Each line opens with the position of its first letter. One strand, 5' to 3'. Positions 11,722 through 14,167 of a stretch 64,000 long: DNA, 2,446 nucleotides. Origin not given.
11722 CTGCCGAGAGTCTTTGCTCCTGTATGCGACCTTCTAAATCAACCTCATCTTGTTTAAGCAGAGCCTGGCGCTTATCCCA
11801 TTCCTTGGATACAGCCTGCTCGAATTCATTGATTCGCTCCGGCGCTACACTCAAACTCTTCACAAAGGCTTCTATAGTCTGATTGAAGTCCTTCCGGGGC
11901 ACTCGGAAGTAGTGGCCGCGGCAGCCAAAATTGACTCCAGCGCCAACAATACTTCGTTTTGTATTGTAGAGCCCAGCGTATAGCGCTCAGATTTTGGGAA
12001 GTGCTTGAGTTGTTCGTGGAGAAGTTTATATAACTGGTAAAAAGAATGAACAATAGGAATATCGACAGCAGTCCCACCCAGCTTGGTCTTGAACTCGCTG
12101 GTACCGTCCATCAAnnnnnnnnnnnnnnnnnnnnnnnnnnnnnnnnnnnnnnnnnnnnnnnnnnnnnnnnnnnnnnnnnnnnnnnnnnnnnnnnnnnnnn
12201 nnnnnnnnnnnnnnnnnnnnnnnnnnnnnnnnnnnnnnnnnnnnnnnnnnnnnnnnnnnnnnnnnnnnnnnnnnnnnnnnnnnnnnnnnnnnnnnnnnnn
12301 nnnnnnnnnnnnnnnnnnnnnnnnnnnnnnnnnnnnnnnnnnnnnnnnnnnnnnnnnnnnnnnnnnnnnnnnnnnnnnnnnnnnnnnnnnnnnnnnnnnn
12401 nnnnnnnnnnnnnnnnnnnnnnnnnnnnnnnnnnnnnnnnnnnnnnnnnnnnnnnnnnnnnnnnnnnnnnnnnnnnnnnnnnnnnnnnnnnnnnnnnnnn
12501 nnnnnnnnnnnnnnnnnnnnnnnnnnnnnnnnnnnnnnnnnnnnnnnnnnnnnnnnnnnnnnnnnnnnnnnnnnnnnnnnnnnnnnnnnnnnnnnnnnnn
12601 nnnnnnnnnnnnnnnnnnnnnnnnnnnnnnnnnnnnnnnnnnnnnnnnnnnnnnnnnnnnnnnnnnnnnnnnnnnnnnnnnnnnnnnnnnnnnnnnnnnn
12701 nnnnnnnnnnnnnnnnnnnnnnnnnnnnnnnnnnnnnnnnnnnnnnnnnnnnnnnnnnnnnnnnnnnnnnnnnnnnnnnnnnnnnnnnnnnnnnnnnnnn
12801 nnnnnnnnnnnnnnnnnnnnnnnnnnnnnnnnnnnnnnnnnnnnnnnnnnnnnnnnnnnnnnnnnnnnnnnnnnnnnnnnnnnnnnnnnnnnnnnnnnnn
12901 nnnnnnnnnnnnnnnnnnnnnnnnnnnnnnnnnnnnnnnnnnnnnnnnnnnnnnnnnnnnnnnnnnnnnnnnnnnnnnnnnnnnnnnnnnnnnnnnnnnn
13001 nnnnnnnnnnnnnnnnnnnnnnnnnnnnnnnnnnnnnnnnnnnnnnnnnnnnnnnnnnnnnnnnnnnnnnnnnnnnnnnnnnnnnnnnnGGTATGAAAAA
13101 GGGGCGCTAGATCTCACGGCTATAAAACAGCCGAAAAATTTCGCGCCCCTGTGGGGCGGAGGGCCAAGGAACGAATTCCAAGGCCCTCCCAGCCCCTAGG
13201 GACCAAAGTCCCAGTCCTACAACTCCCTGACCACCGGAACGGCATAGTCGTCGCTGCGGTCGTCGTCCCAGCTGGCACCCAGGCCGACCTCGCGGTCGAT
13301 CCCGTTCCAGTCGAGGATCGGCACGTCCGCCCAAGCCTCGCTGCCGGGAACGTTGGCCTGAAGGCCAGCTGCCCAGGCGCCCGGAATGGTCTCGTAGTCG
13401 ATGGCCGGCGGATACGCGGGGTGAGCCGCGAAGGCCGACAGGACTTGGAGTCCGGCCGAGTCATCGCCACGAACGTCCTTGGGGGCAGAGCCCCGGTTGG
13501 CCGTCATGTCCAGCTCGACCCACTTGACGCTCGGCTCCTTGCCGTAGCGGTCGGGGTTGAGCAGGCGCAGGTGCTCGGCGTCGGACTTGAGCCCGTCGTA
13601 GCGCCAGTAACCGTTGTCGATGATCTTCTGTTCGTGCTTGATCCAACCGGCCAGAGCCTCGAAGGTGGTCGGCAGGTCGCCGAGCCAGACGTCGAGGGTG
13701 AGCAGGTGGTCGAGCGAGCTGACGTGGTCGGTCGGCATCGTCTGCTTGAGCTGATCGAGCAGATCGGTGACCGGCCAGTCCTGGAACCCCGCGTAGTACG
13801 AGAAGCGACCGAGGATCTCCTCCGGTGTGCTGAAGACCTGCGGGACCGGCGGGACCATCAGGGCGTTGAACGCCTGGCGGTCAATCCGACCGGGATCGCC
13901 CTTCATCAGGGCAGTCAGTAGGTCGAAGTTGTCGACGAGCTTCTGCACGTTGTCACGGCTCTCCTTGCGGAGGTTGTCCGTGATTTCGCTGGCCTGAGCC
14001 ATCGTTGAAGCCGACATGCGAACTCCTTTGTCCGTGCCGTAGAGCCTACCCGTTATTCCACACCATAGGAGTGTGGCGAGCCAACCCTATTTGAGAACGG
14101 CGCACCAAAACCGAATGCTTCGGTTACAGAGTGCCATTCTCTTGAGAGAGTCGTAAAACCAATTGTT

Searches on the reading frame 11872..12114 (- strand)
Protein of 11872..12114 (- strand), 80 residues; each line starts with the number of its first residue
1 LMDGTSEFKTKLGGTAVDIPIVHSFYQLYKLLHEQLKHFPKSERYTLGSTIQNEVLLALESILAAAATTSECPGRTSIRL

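Call 3: search_protein_families(library=pfam, proteins=[window:11872-12114:-], max_evalue=1)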
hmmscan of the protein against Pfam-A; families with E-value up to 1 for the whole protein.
window:11872-12114:- (80 aa): 1 family
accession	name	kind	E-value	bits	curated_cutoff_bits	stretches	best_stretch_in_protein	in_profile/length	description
PF22296.2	bAvd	-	0.001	20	40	1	23-68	5-50/107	bAvd-like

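Call 12: search_protein_families(library=ncbifam, proteins=[window:11872-12114:-], max_evalue=10)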
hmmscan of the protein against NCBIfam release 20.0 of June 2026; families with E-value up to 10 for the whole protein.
window:11872-12114:- (80 aa): 1 family
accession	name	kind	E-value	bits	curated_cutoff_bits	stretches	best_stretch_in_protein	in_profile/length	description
NF033474.1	DivGenRetAVD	equivalog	3e-06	27.5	80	1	20-68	2-50/104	diversity-generating retroelement protein Avd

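Call 24: find_homologous_proteins(query=window:11875-12114:-, max_evalue=0.001)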
Query seq(80 aa) (80 aa): 1 proteins with E <= 0.001 among 3 candidates.
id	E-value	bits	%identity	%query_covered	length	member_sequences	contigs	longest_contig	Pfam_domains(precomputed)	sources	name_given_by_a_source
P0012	3.0e-33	130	86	99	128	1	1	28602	PF22296.3,PF05635.18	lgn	-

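Call 26: find_encoding_contigs(protein=P0012, flank=10000, max_places=4)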
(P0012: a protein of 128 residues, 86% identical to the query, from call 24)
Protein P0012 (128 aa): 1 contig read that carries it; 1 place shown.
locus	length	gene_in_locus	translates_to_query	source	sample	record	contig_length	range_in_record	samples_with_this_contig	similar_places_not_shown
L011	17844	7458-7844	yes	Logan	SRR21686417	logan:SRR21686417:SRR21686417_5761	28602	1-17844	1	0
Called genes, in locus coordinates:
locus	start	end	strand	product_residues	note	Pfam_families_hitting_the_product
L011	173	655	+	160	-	PF13091:PLDc_2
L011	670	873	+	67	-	-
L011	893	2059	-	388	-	-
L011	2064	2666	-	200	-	-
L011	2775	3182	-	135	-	-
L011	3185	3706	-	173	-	-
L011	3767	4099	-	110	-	-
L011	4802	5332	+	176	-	-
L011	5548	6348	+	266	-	-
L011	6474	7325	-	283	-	PF00078:RVT_1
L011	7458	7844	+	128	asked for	PF05635:23S_rRNA_IVP (weak), PF22296:bAvd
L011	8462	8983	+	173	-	-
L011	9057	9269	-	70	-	PF13560:HTH_31, PF01381:HTH_3, PF13443:HTH_26 (weak)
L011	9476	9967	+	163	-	-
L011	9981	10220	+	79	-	-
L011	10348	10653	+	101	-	-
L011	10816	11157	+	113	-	PF04956:TrbC, PF18895:T4SS_pilin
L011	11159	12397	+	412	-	PF18895:T4SS_pilin (weak), PF19590:TrbL_3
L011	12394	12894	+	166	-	PF12666:PrgI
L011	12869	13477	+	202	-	PF26593:TraC-like (weak)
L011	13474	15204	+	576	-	PF01935:DUF87, PF12846:AAA_10, PF19044:P-loop_TraG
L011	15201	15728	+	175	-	PF05257:CHAP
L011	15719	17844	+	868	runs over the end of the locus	PF26449:DUF8128, PF02534:T4SS-DNA_transf (faint), PF01935:DUF87 (weak), PF10412:TrwB_AAD_bind (faint), PF12696:TraG-D_C (weak)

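Call 35: find_homologous_proteins(query=L011:15719-17842:+, max_evalue=1e-100)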
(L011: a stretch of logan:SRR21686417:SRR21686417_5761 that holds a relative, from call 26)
Query L011:15719-17842:+ (708 aa): 1384 proteins with E <= 1e-100 among 8000 candidates; the best 120 are listed.
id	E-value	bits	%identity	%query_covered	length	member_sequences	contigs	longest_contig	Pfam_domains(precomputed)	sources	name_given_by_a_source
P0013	0.0e+0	1565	100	100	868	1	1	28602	PF26449.1,PF10412.16,PF01935.24,PF02534.21,PF12696.14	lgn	-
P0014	0.0e+0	1212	80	95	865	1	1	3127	PF26449.1,PF10412.16,PF02534.21,PF12696.14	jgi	jgi:hypothetical protein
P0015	0.0e+0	1109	73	94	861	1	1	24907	PF26449.1,PF10412.16,PF01935.24,PF02534.21,PF12696.14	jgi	jgi:hypothetical protein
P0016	0.0e+0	1081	69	98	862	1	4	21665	PF26449.1,PF10412.16,PF02534.21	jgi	jgi:hypothetical protein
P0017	0.0e+0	1054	67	99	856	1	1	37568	PF26449.1,PF10412.16,PF01935.24,PF02534.21,PF12696.14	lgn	-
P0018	0.0e+0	1053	69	96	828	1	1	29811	PF26449.1,PF10412.16,PF01935.24,PF02534.21,PF12696.14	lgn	-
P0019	0.0e+0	1045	66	100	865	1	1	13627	PF26449.1,PF01935.24,PF12696.14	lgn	-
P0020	2.5e-292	989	68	91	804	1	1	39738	PF26449.1,PF10412.16,PF02534.21,PF12696.14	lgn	-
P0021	2.9e-288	976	64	99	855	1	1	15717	PF26449.1,PF10412.16,PF01935.24,PF02534.21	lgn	-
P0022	4.1e-274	929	60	97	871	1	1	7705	PF26449.1,PF10412.16,PF01935.24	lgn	-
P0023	9.3e-272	921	60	99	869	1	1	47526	PF26449.1,PF10412.16,PF01935.24,PF02534.21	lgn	-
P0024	8.4e-268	908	60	99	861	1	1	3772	PF10412.16,PF02534.21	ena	-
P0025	1.9e-267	907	62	95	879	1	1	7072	PF26449.1,PF02534.21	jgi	-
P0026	6.8e-267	905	58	96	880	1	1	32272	PF26449.1,PF10412.16,PF01935.24,PF02534.21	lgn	-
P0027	1.7e-266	904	59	98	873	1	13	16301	PF26449.1,PF10412.16,PF02534.21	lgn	-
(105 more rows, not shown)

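Call 36: find_encoding_contigs(protein=P0013, flank=10000, max_places=2)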
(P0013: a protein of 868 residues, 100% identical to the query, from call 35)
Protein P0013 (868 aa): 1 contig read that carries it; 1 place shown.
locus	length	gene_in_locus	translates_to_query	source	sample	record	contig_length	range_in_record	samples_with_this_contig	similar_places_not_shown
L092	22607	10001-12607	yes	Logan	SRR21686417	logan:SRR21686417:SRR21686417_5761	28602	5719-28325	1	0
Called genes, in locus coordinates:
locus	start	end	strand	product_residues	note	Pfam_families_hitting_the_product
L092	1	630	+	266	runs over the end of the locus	-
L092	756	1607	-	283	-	PF00078:RVT_1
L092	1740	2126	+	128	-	PF05635:23S_rRNA_IVP (weak), PF22296:bAvd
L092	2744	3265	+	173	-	-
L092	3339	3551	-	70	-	PF13560:HTH_31, PF01381:HTH_3, PF13443:HTH_26 (weak)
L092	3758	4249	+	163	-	-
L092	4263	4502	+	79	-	-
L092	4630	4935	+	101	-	-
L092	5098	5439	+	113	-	PF04956:TrbC, PF18895:T4SS_pilin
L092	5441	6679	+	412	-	PF18895:T4SS_pilin (weak), PF19590:TrbL_3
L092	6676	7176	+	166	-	PF12666:PrgI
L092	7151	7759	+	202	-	PF26593:TraC-like (weak)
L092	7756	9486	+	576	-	PF01935:DUF87, PF12846:AAA_10, PF19044:P-loop_TraG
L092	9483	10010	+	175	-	PF05257:CHAP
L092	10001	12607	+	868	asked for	PF26449:DUF8128, PF02534:T4SS-DNA_transf (faint), PF01935:DUF87 (weak), PF10412:TrwB_AAD_bind (faint), PF12696:TraG-D_C (weak)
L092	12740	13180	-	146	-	-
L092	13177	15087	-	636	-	PF00437:T2SSE (weak), PF02463:SMC_N, PF13476:AAA_23, PF13555:AAA_29 (weak)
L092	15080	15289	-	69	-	-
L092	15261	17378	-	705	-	PF00176:SNF2-rel_dom, PF00270:DEAD, PF04851:ResIII, PF18766:SWI2_SNF2, PF16203:ERCC3_RAD25_C, PF00271:Helicase_C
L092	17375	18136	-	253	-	PF02086:MethyltransfD12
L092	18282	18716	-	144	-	-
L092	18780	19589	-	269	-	-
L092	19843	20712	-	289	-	PF00535:Glycos_transf_2, PF10111:Glyco_tranf_2_2 (faint), PF13641:Glyco_tranf_2_3 (weak)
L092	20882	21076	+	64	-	-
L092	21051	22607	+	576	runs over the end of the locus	PF00239:Resolvase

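Call 44: search_protein_families(library=pfam, proteins=[L092:21051-22607:+, P0012], max_evalue=0.001)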
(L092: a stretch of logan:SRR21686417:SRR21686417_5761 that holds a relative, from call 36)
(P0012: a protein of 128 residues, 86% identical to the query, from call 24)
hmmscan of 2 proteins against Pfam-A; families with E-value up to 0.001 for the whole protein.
L092:21051-22607:+ (519 aa): 1 family
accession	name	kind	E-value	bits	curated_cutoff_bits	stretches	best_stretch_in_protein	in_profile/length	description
PF00239.26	Resolvase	-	5.6e-09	36.7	23.3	1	12-115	2-100/145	Resolvase, N terminal domain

P0012 (128 aa): 2 families
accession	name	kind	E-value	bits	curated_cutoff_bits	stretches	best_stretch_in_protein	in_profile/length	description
PF22296.2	bAvd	-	1.5e-17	64.5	40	1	22-125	5-106/107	bAvd-like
PF05635.17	23S_rRNA_IVP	-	8.8e-07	29.6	33.8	1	23-120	8-105/106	23S rRNA-intervening sequence protein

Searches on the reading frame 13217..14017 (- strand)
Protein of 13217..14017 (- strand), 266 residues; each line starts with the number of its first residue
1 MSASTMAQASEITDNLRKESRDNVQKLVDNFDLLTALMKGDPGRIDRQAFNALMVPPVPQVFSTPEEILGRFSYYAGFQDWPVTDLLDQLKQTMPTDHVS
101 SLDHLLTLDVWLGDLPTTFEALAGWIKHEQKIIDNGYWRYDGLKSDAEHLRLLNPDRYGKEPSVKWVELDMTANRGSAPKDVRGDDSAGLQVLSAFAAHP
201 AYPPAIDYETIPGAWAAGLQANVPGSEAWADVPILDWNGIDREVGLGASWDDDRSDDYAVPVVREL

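Call 3: search_protein_families(library=pfam, proteins=[window:13217-14017:-], max_evalue=1)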
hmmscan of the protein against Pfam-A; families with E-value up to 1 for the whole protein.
window:13217-14017:- (266 aa): 0 families

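Call 65: predict_structure(protein=window:13217-14017:-)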
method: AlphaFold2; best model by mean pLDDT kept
length: 266 residues; sequences in the alignment: 1
mean_pLDDT: 34.7   pTM: 0.23
mean pLDDT of the five models: 34.7, 34.2, 34.0, 30.9, 29.4
residues with pLDDT >= 90: 0; 70-90: 0; 50-70: 1; < 50: 265
segments of 3 or more residues with pLDDT < 50: 1-17, 19-266
pLDDT, mean of each block of 10 residues (from residue 1): 43 43 45 43 39 36 39 37 40 36 34 36 37 34 30 32 32 28 29 31 33 31 33 28 27 31 25
secondary structure, 60 per line:
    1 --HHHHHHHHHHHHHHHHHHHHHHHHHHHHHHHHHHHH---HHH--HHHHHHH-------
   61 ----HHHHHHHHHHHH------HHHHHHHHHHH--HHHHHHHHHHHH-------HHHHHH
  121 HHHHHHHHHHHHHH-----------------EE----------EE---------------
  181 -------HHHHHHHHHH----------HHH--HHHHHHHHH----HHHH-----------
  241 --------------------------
elements in order: H3-38 H47-53 H65-76 H83-93 H96-107 H115-134 H188-197 H213-221 H226-229

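Call 66: search_protein_representatives(protein=window:13217-14017:-)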
Query: 266 residues. Proteins with E-value up to 0.001 (for the whole library): 252; up to 1e-10: 90; up to 1e-30: 12. The best 150 are listed.
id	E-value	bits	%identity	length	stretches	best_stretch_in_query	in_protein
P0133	1.3e-128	444.4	73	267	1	1-266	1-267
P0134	1.2e-84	300.1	67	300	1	57-265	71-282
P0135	5.7e-64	232.4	45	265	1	4-266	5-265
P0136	9.6e-59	215.2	61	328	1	42-217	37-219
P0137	2.2e-57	210.8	63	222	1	58-213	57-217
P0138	2.1e-53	197.7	42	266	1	6-266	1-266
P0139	3.6e-44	167.4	48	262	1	46-266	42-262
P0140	4.6e-41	157.2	37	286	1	4-266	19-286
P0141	4.9e-40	153.8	61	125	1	6-127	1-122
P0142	4.4e-37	144.2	46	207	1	99-266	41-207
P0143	2.3e-34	135.2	42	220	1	58-266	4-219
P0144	4.2e-32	127.8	39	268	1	16-249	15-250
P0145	1.4e-29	119.5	43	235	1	56-262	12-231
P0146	2.0e-29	119.0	41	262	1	55-238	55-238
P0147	1.3e-27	113.1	40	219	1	61-266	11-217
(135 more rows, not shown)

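Call 72: predict_structure(alignment_id=A4)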
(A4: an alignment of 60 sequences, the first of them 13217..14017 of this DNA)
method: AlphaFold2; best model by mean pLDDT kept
length: 266 residues; sequences in the alignment: 60
mean_pLDDT: 91.8   pTM: 0.81
mean pLDDT of the five models: 91.8, 91.0, 90.6, 90.2, 89.8
residues with pLDDT >= 90: 205; 70-90: 33; 50-70: 27; < 50: 1
segments of 3 or more residues with pLDDT < 50: none
pLDDT, mean of each block of 10 residues (from residue 1): 64 79 75 66 73 67 98 98 98 97 97 99 99 98 98 98 98 98 98 99 97 98 98 98 98 98 95
secondary structure, 60 per line:
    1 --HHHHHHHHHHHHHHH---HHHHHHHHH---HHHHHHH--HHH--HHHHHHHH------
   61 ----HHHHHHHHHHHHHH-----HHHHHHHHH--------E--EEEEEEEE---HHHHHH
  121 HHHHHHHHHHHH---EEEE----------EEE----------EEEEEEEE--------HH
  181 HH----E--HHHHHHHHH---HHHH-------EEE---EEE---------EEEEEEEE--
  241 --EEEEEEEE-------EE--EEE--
elements in order: H3-17 H21-29 H33-39 H47-54 H65-78 H84-92 E104-111 H115-132 E136-139 E150-152 E163-170 H179-182 H190-198 H202-205 E213-215 E219-221 E231-238 E243-250 E262-264

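Call 74: fold_search(model_id=the predicted structure, library=pdb)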
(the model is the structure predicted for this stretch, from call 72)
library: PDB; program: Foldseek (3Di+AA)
matches with E <= 10: 88; with E <= 0.001: 0
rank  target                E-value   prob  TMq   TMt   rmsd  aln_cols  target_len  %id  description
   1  3zgj_B                1.0e+00  0.01  0.11  0.09  17.0       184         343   12  S221M V223F Y359A mutant of 4-Hydroxymandelate synthase from Streptomyces coelicolor (released 2013-10-30)
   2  7v5y_E                1.7e+00  0.04  0.08  0.17   6.0        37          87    8  Crystal structure of hexameric complex of Sa2YoeB-Sa2YefM toxin-antitoxin from Staphylococcus aureus (released 2021-12-15)
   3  7v6w_E                2.0e+00  0.04  0.08  0.16   6.2        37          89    8  Crystal structure of heterohexameric Sa2YoeB-Sa2YefM complex bound to 26bp-DNA (released 2021-12-15)
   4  7v6w_F                2.3e+00  0.03  0.07  0.16   5.6        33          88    9  Crystal structure of heterohexameric Sa2YoeB-Sa2YefM complex bound to 26bp-DNA (released 2021-12-15)
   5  8a0x_C                3.1e+00  0.03  0.07  0.14   4.7        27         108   18  Crystal structure of the HigB2-HigA2 tetramer in complex with operator DNA (released 2023-05-03)
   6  5mje_A                3.1e+00  0.03  0.07  0.15   6.4        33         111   15  Crystal structure of the HigB2 toxin in complex with Nb8 (released 2017-04-05)
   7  3g5o_B                3.1e+00  0.02  0.08  0.17   6.1        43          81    7  The crystal structure of the toxin-antitoxin complex RelBE2 (Rv2865-2866) from Mycobacterium tuberculosis (released 2009-04-14)
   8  8a0x_D                3.3e+00  0.04  0.09  0.17   6.4        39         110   15  Crystal structure of the HigB2-HigA2 tetramer in complex with operator DNA (released 2023-05-03)
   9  8ctb_B                3.5e+00  0.02  0.08  0.07   6.5        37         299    5  Human PRMT5:MEP50 structure with Fragment 3 and MTA Bound (released 2022-10-05)
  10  9kf6                  3.5e+00  0.01  0.07  0.05   9.2        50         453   16  Crystal structure of the reaction intermediate of Streptomyces sp. sulfotransferase Cpz4 involved in caprazamycins synth (released 2025-11-05)
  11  7u20_B                4.0e+00  0.02  0.07  0.06   6.8        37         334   11  Crystal structure of human METTL1 and WDR4 complex (released 2022-12-07)
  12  8cth_B                4.0e+00  0.02  0.07  0.07   7.6        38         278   10  Cryo-EM structure of human METTL1-WDR4-tRNA(Phe) complex (released 2022-12-07)
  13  9e3a_K                4.0e+00  0.01  0.08  0.07   6.6        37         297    5  Cryo-EM structure of PRMT5/WDR77 in complex with 6S complex (pICln PBM local refinement) (released 2025-02-19)
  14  8eg0_B                4.3e+00  0.01  0.06  0.05   9.1        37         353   14  CryoEM structure of human METTL1-WDR4 in complex with Lys-tRNA and SAH (released 2023-01-11)
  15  5ycl_B                4.5e+00  0.02  0.07  0.15   5.9        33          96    9  Crystal structure of HigBA complex from Shigella flexneri (released 2018-09-19)
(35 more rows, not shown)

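Call 79: fold_search(model_id=the predicted structure, library=viral)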
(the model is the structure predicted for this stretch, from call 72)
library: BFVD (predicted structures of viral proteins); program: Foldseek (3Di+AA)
matches with E <= 10: 171; with E <= 0.001: 0
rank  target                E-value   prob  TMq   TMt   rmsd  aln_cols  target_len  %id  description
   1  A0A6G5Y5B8            7.9e-01  0.02  0.11  0.12  14.7       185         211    8  (no name in the UniProt tables at hand)
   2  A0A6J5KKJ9            1.2e+00  0.02  0.11  0.17  18.8       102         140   15  Lipoprotein [uncultured Caudovirales phage]
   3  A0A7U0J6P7            1.3e+00  0.04  0.07  0.07   6.2        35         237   14  Uncharacterized protein [Klebsiella phage vB_KpM_FBKp24]
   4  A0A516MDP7            1.4e+00  0.03  0.07  0.09   7.3        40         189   15  (no name in the UniProt tables at hand)
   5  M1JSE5                1.5e+00  0.04  0.08  0.14   5.8        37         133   11  Uncharacterized protein [Spodoptera littoralis nuclear polyhedrosis virus]
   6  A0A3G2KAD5            1.5e+00  0.04  0.11  0.14  12.4        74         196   15  Lysin A [Arthrobacter phage Noely]
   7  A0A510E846            1.7e+00  0.03  0.10  0.20  10.3       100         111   14  (no name in the UniProt tables at hand)
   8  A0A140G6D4            1.9e+00  0.04  0.10  0.27  11.3        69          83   17  Uncharacterized protein [Arthrobacter phage KellEzio]
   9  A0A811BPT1            2.3e+00  0.04  0.08  0.09   5.0        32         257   16  Uncharacterized protein [Pandoravirus japonicus]
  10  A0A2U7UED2            2.4e+00  0.01  0.12  0.15  15.8       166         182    9  Uncharacterized protein [Pandoravirus macleodensis]
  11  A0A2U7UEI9            2.7e+00  0.04  0.09  0.08   4.8        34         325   20  Uncharacterized protein [Pandoravirus macleodensis]
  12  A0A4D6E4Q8            2.7e+00  0.03  0.09  0.09   5.5        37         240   16  (no name in the UniProt tables at hand)
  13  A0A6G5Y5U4            2.9e+00  0.04  0.10  0.26   8.0        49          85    6  (no name in the UniProt tables at hand)
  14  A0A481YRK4            2.9e+00  0.01  0.12  0.13  17.5       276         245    8  Uncharacterized protein [Marseillevirus LCMAC101]
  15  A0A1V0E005            3.1e+00  0.04  0.08  0.30   8.2        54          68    7  (no name in the UniProt tables at hand)
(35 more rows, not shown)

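Call 80: search_solved_structures(query=A4, max_evalue=1)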
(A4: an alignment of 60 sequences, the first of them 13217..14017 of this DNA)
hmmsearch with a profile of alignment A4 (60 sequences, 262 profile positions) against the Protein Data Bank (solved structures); distinct sequences matched with E-value up to 1: 3.
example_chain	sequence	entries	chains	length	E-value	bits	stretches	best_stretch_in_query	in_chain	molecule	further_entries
9zn4_A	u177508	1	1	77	0.23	14.1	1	43-96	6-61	Nif11 domain-containing protein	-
10pl_Ab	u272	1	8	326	0.47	13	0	175-216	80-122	Flagellar filament outer layer protein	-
9pim_BR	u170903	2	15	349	0.55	12.8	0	175-216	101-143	Flagellar filament outer layer protein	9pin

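Call 81: search_protein_families(library=pfam, alignment_id=A4, max_evalue=0.01)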
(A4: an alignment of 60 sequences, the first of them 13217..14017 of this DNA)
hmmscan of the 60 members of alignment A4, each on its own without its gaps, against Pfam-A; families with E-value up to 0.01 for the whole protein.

A. member 1, window:13217-14017:- (266 aa): 0 families

B. families by the number of members that match (of 60 scanned): 0 families

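Call 82: find_encoding_contigs(protein=P0135, flank=5000, max_places=3)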
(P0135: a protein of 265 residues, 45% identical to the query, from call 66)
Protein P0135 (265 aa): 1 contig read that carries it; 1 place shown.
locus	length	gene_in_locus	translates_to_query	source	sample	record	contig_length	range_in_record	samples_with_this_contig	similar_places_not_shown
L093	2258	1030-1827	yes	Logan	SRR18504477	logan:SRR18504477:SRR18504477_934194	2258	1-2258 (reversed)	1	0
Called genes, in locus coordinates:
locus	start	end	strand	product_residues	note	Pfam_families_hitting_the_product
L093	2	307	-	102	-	?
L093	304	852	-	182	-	PF00300:His_Phos_1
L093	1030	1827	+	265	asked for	-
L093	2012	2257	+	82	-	?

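Call 83: find_encoding_contigs(protein=P0138, flank=5000, max_places=3)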
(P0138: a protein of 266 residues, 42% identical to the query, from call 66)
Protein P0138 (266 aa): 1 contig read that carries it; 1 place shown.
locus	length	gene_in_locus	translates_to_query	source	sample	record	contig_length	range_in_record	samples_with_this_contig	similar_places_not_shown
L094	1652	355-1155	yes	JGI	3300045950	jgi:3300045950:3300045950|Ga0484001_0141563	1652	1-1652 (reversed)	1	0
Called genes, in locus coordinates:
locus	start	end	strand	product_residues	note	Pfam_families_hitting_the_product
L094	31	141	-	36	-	-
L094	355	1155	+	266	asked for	-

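Call 84: find_encoding_contigs(protein=P0140, flank=5000, max_places=3)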
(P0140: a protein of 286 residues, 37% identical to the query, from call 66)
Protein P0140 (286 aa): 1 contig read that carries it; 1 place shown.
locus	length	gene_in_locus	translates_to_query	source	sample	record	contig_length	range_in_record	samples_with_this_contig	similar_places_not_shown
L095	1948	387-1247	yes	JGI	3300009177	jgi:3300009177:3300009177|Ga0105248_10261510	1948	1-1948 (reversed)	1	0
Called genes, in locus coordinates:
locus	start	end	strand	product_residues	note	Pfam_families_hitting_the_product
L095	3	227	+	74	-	?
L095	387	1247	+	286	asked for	-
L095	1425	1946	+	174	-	?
